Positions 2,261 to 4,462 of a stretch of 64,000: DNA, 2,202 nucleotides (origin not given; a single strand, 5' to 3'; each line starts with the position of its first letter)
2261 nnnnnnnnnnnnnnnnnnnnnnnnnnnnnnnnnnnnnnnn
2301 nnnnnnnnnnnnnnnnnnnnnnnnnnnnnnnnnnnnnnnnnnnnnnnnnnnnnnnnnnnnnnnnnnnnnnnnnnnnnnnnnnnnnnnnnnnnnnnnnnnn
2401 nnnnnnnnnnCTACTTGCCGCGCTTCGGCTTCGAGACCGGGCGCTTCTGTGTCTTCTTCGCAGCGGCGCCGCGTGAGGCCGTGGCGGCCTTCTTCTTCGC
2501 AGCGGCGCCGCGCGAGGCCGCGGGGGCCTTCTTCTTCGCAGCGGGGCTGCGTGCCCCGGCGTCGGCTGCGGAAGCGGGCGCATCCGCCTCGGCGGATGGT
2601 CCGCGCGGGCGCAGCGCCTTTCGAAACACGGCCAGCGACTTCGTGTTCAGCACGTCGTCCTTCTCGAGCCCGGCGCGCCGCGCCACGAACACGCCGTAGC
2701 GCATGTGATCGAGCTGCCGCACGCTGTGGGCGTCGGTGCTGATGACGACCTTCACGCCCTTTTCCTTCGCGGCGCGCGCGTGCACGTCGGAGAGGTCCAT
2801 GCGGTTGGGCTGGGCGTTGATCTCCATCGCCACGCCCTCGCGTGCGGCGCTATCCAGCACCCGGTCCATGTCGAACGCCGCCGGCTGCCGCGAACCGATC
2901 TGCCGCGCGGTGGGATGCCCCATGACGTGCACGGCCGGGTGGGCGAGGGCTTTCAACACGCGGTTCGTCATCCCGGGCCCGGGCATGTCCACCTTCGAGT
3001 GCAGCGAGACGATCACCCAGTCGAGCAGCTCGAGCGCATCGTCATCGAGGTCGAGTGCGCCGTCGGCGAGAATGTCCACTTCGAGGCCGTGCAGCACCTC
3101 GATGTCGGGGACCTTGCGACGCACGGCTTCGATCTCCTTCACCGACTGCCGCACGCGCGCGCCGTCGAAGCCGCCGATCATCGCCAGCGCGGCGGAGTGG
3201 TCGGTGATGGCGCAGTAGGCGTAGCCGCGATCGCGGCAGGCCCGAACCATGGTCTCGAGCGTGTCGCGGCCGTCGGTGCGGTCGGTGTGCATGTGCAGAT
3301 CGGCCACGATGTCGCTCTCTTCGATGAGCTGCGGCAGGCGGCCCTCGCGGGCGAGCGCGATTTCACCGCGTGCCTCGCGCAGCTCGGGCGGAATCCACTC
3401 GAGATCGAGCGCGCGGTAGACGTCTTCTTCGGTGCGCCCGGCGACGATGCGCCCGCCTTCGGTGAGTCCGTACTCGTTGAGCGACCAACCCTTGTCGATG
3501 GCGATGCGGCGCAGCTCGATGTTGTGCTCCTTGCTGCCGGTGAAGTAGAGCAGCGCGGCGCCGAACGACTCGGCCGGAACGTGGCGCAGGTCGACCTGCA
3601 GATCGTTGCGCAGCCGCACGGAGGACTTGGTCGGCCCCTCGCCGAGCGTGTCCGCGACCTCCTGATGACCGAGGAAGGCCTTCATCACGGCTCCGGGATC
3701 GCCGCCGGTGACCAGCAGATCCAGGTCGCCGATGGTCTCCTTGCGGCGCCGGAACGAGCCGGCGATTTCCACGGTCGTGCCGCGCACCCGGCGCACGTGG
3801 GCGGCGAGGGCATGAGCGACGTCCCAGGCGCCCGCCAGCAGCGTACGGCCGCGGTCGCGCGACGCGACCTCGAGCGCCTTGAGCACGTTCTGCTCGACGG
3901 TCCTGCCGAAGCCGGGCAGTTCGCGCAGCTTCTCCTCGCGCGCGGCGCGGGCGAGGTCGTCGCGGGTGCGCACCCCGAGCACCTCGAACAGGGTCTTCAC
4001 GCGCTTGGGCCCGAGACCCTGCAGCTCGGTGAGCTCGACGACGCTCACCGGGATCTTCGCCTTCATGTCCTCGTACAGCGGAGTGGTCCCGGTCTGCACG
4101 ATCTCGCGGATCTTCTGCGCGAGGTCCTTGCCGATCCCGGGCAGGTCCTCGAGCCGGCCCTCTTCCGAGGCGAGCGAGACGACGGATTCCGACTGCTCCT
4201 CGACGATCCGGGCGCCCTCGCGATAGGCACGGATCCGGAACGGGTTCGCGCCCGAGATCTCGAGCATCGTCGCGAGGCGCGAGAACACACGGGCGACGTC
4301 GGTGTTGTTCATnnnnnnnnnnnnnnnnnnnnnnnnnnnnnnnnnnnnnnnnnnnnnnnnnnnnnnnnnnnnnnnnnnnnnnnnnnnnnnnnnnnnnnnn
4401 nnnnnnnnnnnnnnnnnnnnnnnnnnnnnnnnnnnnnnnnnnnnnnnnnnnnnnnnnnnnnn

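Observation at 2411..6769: EVE-domain protein, LigA and PolX in one operon with ATGA coupling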

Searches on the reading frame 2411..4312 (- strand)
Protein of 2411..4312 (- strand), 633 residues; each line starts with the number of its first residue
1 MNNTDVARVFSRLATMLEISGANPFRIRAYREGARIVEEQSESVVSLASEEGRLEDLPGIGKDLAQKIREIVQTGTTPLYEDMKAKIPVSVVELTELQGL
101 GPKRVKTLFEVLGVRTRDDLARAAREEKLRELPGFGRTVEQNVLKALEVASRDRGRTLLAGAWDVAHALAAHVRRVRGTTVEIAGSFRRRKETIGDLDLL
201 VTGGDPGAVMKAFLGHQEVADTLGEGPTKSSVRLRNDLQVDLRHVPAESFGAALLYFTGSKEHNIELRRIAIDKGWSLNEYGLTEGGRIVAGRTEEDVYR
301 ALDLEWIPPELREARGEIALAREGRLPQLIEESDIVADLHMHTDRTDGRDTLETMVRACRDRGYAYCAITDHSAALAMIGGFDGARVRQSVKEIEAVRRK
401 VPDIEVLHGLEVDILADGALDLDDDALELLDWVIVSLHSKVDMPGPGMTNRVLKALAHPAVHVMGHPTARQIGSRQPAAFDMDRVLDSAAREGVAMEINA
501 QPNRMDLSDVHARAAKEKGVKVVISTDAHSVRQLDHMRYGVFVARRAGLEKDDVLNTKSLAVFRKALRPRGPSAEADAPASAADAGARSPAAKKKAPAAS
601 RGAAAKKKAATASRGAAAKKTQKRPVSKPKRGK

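Call 6: search_protein_families(library=pfam, proteins=[window:2411-4312:-])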
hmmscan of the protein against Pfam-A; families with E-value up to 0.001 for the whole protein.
window:2411-4312:- (633 aa): 6 families
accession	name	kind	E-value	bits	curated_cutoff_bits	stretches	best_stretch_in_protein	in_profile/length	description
PF14791.11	DNA_pol_B_thumb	-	1e-26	93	25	1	253-313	1-63/63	DNA polymerase beta thumb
PF14716.13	HHH_8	-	5.7e-20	71.9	30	1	1-76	1-72/73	Helix-hairpin-helix domain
PF14520.12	HHH_5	-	3.5e-16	59.9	27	1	93-147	3-55/57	Helix-hairpin-helix domain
PF02811.25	PHP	-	2.4e-09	38.2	26.4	1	338-499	1-162/164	PHP domain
PF14792.12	DNA_pol_B_palm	-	4.9e-05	24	25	1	177-206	23-52/113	DNA polymerase beta palm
PF00633.29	HHH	-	6.6e-05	23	24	0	54-71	13-30/30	Helix-hairpin-helix motif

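Call 7: search_protein_families(library=ncbifam, proteins=[window:2411-4312:-])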
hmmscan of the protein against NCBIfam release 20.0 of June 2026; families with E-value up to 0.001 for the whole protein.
window:2411-4312:- (633 aa): 10 families
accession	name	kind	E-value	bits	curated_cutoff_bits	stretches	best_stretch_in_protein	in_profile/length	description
NF006375.0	PRK08609.1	equivalog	1.5e-148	495.9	426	1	1-566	2-566/571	DNA polymerase/3'-5' exonuclease PolX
NF005928.0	PRK07945.1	equivalog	1.6e-70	238.1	250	2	334-561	97-328/337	PHP domain-containing protein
NF006702.0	PRK09248.1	domain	3.5e-27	95.5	264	1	335-571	3-236/246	PHP domain-containing protein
NF006251.0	PRK08392.1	equivalog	7.1e-25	87.7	212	1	337-556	2-212/216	hypothetical protein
NF004981.0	PRK06361.1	equivalog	1.5e-10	40.8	117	1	337-558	2-205/217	histidinol phosphate phosphatase domain-containing protein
TIGR01856.1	hisJ_fam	subfamily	1.2e-07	31.7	90.2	1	338-439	2-112/252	histidinol-phosphatase HisJ family protein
NF038032.1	CehA_McbA_metalo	domain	4.3e-06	26.4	80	1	336-374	4-42/315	CehA/McbA family metallohydrolase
NF005596.0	PRK07328.1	subfamily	2.8e-05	23.7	202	0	336-415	3-90/269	histidinol-phosphatase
NF041577.1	nside_bi_sphtase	equivalog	0.00054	19.2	400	0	337-386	4-49/276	3',5'-nucleoside bisphosphate phosphatase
NF041661.1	Cycl_ph_dihydrol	equivalog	0.00096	18.6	500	0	338-376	1-39/259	phosphoribosyl 1,2-cyclic phosphate 1,2-diphosphodiesterase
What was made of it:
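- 2411..4312 (-): Canonical bacterial PolX, 633 aa: a Pol-beta-like core plus a PHP domain. NCBIfam NF006375 at 496 bits against a cutoff of 426 (call 7).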

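Call 20: find_homologous_proteins(query=window:2606-4312:-)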
Query window:2606-4312:- (569 aa): 7997 proteins with E <= 0.001 among 8000 candidates; the best 120 are listed.
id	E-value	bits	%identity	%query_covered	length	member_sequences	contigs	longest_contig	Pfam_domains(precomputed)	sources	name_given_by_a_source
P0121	0.0e+0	1242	100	100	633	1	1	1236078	PF14520.13,PF14716.14,PF02811.27,PF14791.12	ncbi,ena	-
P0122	0.0e+0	1097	87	100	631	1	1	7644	PF14520.13,PF14716.14,PF02811.27,PF14792.13,PF14791.12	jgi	-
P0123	0.0e+0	1073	86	100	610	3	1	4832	PF14520.13,PF14716.14,PF02811.27,PF14791.12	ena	-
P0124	0.0e+0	1054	84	100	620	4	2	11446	PF14520.13,PF14716.14,PF02811.27,PF14791.12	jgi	jgi:DNA polymerase (family 10)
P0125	0.0e+0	1042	83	100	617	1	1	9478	PF14520.13,PF14716.14,PF02811.27,PF14792.13,PF14791.12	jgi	jgi:DNA polymerase (family X)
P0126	0.0e+0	1028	83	100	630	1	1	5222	PF14520.13,PF14716.14,PF02811.27,PF14792.13,PF14791.12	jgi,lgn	-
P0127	0.0e+0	1011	80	100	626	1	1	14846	PF14520.13,PF14716.14,PF02811.27,PF14791.12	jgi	jgi:DNA polymerase (family 10)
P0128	3.6e-260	882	73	100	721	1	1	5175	PF14520.13,PF14716.14,PF02811.27,PF14792.13,PF14791.12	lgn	-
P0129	7.3e-258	875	72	100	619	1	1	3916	PF14520.13,PF14716.14,PF02811.27,PF14792.13,PF14791.12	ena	-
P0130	8.4e-258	874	73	100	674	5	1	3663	PF14520.13,PF14716.14,PF02811.27,PF14791.12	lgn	-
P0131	4.5e-257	872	72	100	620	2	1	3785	PF14520.13,PF14716.14,PF02811.27,PF14791.12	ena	-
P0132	5.6e-257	872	71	100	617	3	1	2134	PF14520.13,PF14716.14,PF02811.27,PF14792.13,PF14791.12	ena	-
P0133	1.6e-256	870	72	100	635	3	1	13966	PF14520.13,PF14716.14,PF02811.27,PF14792.13,PF14791.12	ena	-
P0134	3.2e-256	869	71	100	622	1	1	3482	PF14520.13,PF14716.14,PF02811.27,PF14791.12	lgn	-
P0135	3.3e-256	869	71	100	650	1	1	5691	PF14520.13,PF14716.14,PF02811.27,PF14791.12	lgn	-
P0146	3.9e-252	856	72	100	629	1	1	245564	PF14520.13,PF14716.14,PF02811.27,PF14791.12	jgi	jgi:DNA polymerase (family X)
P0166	4.1e-248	842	69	100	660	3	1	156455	PF14520.13,PF14716.14,PF02811.27,PF14791.12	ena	-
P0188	3.0e-244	830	69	99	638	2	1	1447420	PF14520.13,PF14716.14,PF02811.27,PF14792.13,PF14791.12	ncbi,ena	-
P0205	3.6e-241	820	68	100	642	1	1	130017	PF14520.13,PF11798.15,PF14716.14,PF02811.27,PF00633.30,PF14791.12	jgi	jgi:DNA polymerase (family 10)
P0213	1.8e-240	817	67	100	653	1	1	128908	PF14520.13,PF14716.14,PF02811.27,PF14791.12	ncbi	-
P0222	1.6e-239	814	67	100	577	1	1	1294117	PF14520.13,PF14716.14,PF02811.27,PF14791.12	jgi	jgi:DNA polymerase (family X)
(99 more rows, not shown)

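Call 25: find_encoding_contigs(protein=P0188, flank=7000, max_places=2)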
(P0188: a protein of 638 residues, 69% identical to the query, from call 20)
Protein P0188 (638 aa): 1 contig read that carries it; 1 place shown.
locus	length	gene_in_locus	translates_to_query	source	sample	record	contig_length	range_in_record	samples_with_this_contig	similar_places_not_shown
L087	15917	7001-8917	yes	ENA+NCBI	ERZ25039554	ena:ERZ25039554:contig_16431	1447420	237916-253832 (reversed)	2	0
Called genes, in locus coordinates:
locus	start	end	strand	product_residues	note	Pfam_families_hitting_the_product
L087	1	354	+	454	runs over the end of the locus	PF01875:Memo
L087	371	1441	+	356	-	PF10502:Peptidase_S26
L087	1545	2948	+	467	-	PF02012:BNR (faint), PF15902:Sortilin-Vps10 (weak)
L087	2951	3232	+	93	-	PF02597:ThiS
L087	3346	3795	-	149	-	-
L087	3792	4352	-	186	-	PF04191:PEMT, PF04140:ICMT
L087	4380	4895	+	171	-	PF01878:EVE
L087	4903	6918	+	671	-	PF22745:Nlig-Ia, PF01653:DNA_ligase_aden, PF03120:OB_DNA_ligase, PF03119:DNA_ligase_ZBD (weak), PF12826:HHH_2, PF14520:HHH_5 (weak), PF00533:BRCT, PF12738:PTCB-BRCT (faint)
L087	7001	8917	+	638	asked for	PF14716:HHH_8, PF14520:HHH_5, PF14792:DNA_pol_B_palm (faint), PF14791:DNA_pol_B_thumb, PF02811:PHP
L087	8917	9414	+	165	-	-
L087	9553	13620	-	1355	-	PF07504:FTP, PF13620:CarboxypepD_reg, PF22904:NOMO1-like_2nd (weak), PF01483:P_proprotein, PF13860:FlgD_ig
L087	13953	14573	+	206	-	-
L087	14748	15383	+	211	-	-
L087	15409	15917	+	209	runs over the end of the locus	-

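Call 26: find_encoding_contigs(protein=P0222, flank=7000, max_places=2)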
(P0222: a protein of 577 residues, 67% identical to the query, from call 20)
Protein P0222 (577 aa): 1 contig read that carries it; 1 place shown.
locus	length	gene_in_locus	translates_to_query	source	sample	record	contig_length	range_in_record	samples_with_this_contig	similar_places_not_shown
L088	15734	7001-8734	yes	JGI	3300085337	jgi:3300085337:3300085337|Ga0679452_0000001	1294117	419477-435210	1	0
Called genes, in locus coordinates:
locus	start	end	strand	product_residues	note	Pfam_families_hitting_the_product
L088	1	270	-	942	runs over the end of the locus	PF15902:Sortilin-Vps10 (weak), PF13860:FlgD_ig (faint), PF25852:DUF6242_C (faint), PF02012:BNR (faint), PF15902:Sortilin-Vps10 (weak)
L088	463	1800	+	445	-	PF14870:PSII_BNR (faint), PF02012:BNR (faint), PF15902:Sortilin-Vps10 (faint)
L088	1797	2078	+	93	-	PF02597:ThiS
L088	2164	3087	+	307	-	-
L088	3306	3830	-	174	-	-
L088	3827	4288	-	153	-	-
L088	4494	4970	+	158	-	PF01878:EVE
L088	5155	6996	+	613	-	PF01653:DNA_ligase_aden, PF03120:OB_DNA_ligase, PF00633:HHH (faint), PF14520:HHH_5 (weak), PF12826:HHH_2, PF00533:BRCT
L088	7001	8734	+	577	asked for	PF14716:HHH_8, PF14520:HHH_5, PF14791:DNA_pol_B_thumb, PF02811:PHP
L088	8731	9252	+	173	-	-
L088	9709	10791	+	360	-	PF08240:ADH_N, PF00107:ADH_zinc_N, PF13602:ADH_zinc_N_2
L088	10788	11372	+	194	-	PF19315:MC_hydratase, PF01575:MaoC_dehydratas, PF13452:FAS1_DH_region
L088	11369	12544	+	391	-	PF02771:Acyl-CoA_dh_N, PF02770:Acyl-CoA_dh_M, PF00441:Acyl-CoA_dh_1, PF08028:Acyl-CoA_dh_2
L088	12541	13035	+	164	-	PF19315:MC_hydratase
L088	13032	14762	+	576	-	PF01642:MM_CoA_mutase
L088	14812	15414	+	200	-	-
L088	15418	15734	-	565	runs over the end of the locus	PF02225:PA, PF13860:FlgD_ig (weak)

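Call 27: find_encoding_contigs(protein=P0146, flank=7000, max_places=2)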
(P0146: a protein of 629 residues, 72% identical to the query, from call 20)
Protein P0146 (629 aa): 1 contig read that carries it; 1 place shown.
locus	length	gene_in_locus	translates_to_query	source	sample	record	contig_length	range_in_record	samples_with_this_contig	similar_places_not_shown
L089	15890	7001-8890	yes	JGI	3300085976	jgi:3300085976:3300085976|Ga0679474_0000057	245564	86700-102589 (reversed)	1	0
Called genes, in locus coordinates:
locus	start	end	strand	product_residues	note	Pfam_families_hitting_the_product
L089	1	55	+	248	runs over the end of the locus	-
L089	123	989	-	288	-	PF00561:Abhydrolase_1 (weak), PF12146:Hydrolase_4, PF00756:Esterase (weak), PF12697:Abhydrolase_6, PF00561:Abhydrolase_1 (weak)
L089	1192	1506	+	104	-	PF19135:DUF5818 (weak)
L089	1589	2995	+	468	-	PF01875:Memo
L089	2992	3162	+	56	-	-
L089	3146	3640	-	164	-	-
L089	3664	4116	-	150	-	-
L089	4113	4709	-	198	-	PF04140:ICMT, PF04191:PEMT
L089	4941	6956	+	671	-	PF22745:Nlig-Ia, PF01653:DNA_ligase_aden, PF03120:OB_DNA_ligase, PF14520:HHH_5 (faint), PF12826:HHH_2, PF00533:BRCT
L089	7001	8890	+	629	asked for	PF14716:HHH_8, PF14520:HHH_5, PF14791:DNA_pol_B_thumb, PF02811:PHP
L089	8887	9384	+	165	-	-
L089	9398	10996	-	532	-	PF00171:Aldedh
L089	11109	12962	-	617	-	PF07995:GSDH, PF16656:Pur_ac_phosph_N, PF13860:FlgD_ig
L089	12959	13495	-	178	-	PF01965:DJ-1_PfpI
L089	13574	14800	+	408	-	PF00375:SDF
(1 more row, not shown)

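Call 52: search_solved_structures(query=window:2411-4312:-, max_evalue=1e-10, show_alignments=2)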
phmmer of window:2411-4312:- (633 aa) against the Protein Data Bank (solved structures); distinct sequences matched with E-value up to 1e-10: 72 (the best 60 are shown).
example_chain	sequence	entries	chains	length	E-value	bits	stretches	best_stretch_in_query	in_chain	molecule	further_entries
3au2_A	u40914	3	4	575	4.6e-126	424.9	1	1-559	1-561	DNA polymerase beta family (X family)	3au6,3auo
3b0x_A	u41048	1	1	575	3.4e-125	422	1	1-559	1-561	DNA polymerase beta family (X family)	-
3b0y_A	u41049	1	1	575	3.5e-125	421.9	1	1-559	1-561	DNA polymerase beta family (X family)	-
2w9m_A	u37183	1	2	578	1.7e-67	231.5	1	9-581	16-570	POLYMERASE X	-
9ewc_A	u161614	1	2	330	3.1e-17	65.5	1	56-310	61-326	DNA polymerase lambda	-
3ogu_A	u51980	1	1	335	2.9e-16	62.3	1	25-292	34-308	DNA polymerase beta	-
3gdx_A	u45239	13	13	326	4.2e-16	61.8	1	25-292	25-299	DNA polymerase beta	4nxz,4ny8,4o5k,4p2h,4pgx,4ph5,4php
5hhh_A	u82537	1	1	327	4.2e-16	61.8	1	25-292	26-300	DNA polymerase beta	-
4m2y_A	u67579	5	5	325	4.2e-16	61.8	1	25-292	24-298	DNA polymerase beta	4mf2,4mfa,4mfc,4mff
4mf8_A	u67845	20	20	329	4.3e-16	61.8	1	25-292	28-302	DNA polymerase beta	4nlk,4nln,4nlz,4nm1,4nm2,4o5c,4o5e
4m47_A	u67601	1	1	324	4.4e-16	61.7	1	25-292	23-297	DNA polymerase beta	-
5vrw_A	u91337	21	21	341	4.5e-16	61.7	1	25-292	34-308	DNA polymerase beta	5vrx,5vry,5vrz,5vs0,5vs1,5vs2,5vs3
4rpx_A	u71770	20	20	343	4.6e-16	61.7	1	25-292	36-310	DNA polymerase beta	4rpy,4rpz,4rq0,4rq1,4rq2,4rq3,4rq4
1bpx_A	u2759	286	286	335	4.6e-16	61.7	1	25-292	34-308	PROTEIN (DNA POLYMERASE BETA) | DNA POLYMERASE BETA | PROTEIN (DNA POLYMERASE BETA (E.C.2.7.7.7))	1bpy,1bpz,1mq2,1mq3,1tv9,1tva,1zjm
6dic_A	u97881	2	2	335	6.4e-16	61.2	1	25-292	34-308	DNA polymerase beta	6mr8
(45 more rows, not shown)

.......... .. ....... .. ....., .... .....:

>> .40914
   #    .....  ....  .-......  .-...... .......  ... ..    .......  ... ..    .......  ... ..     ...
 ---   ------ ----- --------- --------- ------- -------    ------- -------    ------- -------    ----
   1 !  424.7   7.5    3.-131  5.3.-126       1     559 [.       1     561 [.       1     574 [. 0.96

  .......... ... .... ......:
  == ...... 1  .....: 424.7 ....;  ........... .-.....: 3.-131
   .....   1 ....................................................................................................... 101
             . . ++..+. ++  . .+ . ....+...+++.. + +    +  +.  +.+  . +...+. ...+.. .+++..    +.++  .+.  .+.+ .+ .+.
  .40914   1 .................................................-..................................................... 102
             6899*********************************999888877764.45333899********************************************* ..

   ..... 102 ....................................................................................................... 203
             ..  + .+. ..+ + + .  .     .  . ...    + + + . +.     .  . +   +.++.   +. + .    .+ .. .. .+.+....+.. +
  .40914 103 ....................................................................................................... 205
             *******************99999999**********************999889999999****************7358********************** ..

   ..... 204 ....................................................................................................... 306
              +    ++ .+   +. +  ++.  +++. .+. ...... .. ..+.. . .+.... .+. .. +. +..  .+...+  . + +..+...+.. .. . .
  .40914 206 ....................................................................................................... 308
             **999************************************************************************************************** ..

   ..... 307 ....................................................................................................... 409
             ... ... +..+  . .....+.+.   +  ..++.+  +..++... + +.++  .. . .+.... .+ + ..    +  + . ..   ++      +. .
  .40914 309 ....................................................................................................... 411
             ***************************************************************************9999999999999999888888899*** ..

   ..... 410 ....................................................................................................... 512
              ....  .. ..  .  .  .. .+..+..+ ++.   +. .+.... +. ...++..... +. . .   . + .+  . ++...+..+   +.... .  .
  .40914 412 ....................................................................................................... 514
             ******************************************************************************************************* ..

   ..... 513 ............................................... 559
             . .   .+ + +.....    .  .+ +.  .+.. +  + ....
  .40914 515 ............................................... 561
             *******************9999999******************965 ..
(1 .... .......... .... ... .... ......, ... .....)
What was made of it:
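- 2411..4312 (-): The catalytic motifs GDLDLLV and QVDLR and the PHP motifs HMH, TDHS, EVD, SLHS, GHPT and STDAH are conserved (call 52).
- On Canonical bacterial PolX (Pol-beta-like core plus PHP): 3au2 E=4.6e-126 over residues 1-559 (call 52). HMH, TDHS, EVD, SLHS, GHPT and STDAH are conserved (call 52).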

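Call 56: search_protein_families(library=padloc, proteins=[window:2411-4312:-], max_evalue=0.001)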
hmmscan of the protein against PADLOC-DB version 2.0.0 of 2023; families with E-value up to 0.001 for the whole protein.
window:2411-4312:- (633 aa): 0 families
